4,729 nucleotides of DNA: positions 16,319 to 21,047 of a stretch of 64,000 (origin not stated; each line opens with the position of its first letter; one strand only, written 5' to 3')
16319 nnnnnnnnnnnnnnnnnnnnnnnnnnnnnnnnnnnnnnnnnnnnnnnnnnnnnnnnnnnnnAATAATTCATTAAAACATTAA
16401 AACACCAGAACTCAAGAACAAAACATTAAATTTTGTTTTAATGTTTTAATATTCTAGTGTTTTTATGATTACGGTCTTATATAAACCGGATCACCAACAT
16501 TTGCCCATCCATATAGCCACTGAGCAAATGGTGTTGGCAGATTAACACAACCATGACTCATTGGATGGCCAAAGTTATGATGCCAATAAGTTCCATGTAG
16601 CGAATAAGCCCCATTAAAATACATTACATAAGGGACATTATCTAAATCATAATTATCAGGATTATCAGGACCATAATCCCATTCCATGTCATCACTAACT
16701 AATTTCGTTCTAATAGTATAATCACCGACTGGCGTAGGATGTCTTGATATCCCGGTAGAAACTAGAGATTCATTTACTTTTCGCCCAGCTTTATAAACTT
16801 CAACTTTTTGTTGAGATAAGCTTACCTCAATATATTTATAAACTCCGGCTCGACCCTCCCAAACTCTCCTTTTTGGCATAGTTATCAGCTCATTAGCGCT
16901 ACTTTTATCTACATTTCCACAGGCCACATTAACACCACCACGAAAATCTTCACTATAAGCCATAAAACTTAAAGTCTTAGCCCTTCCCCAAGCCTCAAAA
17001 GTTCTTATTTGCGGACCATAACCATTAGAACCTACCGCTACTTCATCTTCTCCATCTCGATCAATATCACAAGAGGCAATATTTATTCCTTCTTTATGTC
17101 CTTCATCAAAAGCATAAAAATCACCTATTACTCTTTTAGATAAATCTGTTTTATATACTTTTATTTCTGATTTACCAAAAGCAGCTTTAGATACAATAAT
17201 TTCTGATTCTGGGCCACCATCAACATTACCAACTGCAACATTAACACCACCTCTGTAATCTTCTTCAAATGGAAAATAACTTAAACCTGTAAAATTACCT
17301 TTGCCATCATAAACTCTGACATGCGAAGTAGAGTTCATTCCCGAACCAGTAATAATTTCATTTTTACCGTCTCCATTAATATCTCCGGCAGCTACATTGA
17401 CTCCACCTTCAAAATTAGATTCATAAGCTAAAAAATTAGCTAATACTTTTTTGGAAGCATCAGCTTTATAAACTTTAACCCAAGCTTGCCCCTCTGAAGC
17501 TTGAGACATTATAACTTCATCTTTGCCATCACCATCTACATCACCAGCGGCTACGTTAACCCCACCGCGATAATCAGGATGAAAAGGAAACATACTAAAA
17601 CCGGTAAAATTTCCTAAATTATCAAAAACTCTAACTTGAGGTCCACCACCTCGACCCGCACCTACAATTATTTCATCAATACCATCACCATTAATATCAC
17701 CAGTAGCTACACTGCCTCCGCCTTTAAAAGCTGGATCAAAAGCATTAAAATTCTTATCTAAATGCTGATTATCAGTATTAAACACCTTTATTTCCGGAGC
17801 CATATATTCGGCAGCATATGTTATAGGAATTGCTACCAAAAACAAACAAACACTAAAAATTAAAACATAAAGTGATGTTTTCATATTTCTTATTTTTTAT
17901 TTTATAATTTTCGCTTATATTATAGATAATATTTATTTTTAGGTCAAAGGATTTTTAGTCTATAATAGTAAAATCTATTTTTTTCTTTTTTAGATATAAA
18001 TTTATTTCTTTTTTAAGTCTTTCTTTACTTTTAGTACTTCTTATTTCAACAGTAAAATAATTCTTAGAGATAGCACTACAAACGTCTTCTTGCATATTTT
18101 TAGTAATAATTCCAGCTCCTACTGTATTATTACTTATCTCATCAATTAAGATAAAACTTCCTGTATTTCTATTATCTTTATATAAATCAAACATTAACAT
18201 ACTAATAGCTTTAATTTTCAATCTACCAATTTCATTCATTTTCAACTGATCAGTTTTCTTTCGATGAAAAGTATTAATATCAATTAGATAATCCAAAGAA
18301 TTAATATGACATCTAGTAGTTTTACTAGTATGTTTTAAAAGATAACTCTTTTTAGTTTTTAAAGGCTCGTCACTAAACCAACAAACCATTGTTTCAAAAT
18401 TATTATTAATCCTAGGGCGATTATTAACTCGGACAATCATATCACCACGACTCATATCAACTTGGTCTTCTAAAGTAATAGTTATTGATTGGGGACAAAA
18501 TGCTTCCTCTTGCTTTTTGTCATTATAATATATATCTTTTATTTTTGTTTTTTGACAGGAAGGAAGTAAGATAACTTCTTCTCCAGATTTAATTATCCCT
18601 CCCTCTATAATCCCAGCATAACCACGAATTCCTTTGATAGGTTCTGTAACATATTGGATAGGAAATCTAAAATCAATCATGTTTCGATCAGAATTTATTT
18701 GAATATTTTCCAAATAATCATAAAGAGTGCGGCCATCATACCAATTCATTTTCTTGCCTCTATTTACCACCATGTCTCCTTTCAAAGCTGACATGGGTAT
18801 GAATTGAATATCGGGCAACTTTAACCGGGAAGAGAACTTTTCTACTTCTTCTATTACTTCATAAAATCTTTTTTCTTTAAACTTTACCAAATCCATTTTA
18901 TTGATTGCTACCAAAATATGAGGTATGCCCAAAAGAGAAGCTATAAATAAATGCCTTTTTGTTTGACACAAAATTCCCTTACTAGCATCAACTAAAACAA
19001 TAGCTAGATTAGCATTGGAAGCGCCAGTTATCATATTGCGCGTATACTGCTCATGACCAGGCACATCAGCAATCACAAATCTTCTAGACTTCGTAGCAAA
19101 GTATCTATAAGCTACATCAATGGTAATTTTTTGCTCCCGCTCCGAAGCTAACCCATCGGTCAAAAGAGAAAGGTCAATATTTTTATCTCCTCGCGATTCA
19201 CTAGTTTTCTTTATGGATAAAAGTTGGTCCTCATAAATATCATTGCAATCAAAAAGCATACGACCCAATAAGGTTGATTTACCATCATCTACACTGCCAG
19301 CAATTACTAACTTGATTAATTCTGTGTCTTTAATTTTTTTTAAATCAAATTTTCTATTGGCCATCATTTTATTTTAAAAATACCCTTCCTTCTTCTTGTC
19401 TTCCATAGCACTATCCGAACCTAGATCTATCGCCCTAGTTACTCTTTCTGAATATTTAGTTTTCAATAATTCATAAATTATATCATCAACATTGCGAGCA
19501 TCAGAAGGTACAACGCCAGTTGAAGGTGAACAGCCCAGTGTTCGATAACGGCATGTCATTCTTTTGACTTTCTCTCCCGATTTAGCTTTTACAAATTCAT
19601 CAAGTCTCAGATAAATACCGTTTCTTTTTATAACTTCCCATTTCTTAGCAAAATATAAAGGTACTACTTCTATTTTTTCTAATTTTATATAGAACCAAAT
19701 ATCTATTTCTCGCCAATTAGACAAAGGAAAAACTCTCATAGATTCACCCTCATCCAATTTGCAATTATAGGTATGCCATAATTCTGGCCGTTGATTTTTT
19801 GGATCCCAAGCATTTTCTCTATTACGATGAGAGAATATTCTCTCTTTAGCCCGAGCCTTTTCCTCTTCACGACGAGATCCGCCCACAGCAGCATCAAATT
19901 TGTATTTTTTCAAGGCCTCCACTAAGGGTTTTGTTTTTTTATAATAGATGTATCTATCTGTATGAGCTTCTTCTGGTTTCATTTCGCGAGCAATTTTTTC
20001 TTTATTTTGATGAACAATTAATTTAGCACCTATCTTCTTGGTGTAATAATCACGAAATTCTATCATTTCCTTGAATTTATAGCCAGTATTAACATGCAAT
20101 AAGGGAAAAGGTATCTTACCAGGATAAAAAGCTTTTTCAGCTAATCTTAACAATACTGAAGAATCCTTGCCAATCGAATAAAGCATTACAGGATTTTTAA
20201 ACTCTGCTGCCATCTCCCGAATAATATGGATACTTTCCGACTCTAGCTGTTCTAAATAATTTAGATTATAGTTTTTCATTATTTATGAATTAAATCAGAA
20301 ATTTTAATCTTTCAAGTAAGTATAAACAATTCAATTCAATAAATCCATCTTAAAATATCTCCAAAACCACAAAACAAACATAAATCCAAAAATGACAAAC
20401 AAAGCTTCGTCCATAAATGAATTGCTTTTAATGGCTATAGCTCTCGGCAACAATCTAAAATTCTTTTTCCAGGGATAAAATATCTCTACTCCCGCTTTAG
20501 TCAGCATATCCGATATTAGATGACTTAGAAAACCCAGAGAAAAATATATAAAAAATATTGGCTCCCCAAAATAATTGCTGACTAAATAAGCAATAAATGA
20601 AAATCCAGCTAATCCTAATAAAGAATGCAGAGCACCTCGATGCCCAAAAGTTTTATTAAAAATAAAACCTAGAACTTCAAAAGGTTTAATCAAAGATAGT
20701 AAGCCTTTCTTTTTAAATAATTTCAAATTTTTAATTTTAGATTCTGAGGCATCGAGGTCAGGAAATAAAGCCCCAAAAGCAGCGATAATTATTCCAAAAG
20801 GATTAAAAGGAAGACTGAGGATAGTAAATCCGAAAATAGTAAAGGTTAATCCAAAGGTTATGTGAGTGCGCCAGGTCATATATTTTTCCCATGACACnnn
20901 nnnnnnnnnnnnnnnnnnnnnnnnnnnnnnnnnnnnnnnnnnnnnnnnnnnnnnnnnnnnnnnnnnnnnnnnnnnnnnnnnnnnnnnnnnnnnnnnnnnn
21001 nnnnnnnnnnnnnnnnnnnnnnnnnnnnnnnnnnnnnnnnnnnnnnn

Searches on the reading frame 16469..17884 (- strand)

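Call 72: search_protein_families(library=pfam, proteins=[window:16469-17884:-], max_evalue=0.001)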
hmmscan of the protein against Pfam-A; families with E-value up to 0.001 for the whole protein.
window:16469-17884:- (471 aa): 5 families
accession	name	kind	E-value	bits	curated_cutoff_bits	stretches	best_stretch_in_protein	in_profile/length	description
PF03734.19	YkuD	-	2.1e-25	90.4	23.4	1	350-469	2-146/146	L,D-transpeptidase catalytic domain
PF01839.29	FG-GAP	-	1.1e-19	70.3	22.1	3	56-80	2-26/37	FG-GAP repeat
PF13517.12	FG-GAP_3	-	6.6e-17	62.3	26.9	2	63-125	1-60/61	FG-GAP-like repeat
PF14783.12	BBS2_Mid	-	0.00023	21.7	27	0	270-297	3-28/108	Ciliary BBSome complex subunit 2, middle region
PF25292.1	Beta-prop_CGLA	-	0.00073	19.5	26.8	0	164-192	191-220/316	Lambda-carrageenase beta-propeller domain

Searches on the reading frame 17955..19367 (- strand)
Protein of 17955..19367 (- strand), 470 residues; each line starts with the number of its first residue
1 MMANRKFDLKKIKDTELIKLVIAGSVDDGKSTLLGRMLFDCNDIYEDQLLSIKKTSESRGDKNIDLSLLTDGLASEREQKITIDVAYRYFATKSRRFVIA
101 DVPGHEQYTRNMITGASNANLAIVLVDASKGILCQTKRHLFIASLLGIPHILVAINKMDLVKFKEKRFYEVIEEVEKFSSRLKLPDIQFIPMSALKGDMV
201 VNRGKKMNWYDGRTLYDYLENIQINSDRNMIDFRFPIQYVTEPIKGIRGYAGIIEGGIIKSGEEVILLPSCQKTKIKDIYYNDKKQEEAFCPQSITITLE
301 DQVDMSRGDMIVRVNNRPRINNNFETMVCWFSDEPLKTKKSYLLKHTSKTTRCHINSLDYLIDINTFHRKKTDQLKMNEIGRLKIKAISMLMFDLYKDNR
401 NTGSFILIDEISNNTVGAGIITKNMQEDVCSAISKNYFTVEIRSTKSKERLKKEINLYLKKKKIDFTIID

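Call 72: search_protein_families(library=pfam, proteins=[window:17955-19367:-], max_evalue=0.001)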
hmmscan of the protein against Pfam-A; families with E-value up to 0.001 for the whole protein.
window:17955-19367:- (470 aa): 4 families
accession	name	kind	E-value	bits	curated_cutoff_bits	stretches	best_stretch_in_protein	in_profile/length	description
PF00009.33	GTP_EFTU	-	6.6e-44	150.2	26.5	1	17-201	3-176/188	Elongation factor Tu GTP binding domain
PF22594.2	GTP-eEF1A_C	-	7e-27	94.2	27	1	323-422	1-101/101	GTP-eEF1A C-terminal domain-like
PF01926.29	MMR_HSR1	-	0.0002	21.9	21.9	0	78-155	29-111/113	50S ribosome-binding GTPase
PF03144.31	GTP_EFTU_D2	-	0.00097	20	30.3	0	252-311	6-72/73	Elongation factor Tu domain 2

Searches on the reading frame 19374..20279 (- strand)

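Call 72: search_protein_families(library=pfam, proteins=[window:19374-20279:-], max_evalue=0.001)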
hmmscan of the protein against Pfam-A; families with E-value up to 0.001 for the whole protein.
window:19374-20279:- (301 aa): 1 family
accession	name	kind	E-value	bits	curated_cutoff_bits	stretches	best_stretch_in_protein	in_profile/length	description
PF01507.26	PAPS_reduct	-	1e-49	169.4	22.5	1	29-255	1-174/175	Phosphoadenosine phosphosulfate reductase domain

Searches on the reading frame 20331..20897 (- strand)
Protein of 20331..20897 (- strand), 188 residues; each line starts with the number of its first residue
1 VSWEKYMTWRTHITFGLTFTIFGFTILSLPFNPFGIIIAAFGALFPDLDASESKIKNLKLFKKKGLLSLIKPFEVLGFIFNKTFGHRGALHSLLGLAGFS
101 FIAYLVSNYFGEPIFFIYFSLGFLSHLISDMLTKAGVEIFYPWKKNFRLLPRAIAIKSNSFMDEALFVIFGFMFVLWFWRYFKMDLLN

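Call 72: search_protein_families(library=pfam, proteins=[window:20331-20897:-], max_evalue=0.001)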
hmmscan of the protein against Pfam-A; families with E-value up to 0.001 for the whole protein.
window:20331-20897:- (188 aa): 1 family
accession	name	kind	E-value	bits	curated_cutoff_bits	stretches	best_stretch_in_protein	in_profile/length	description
PF04307.19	YdjM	-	8.3e-28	97.5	29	1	7-177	1-166/176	YdjM inner membrane protein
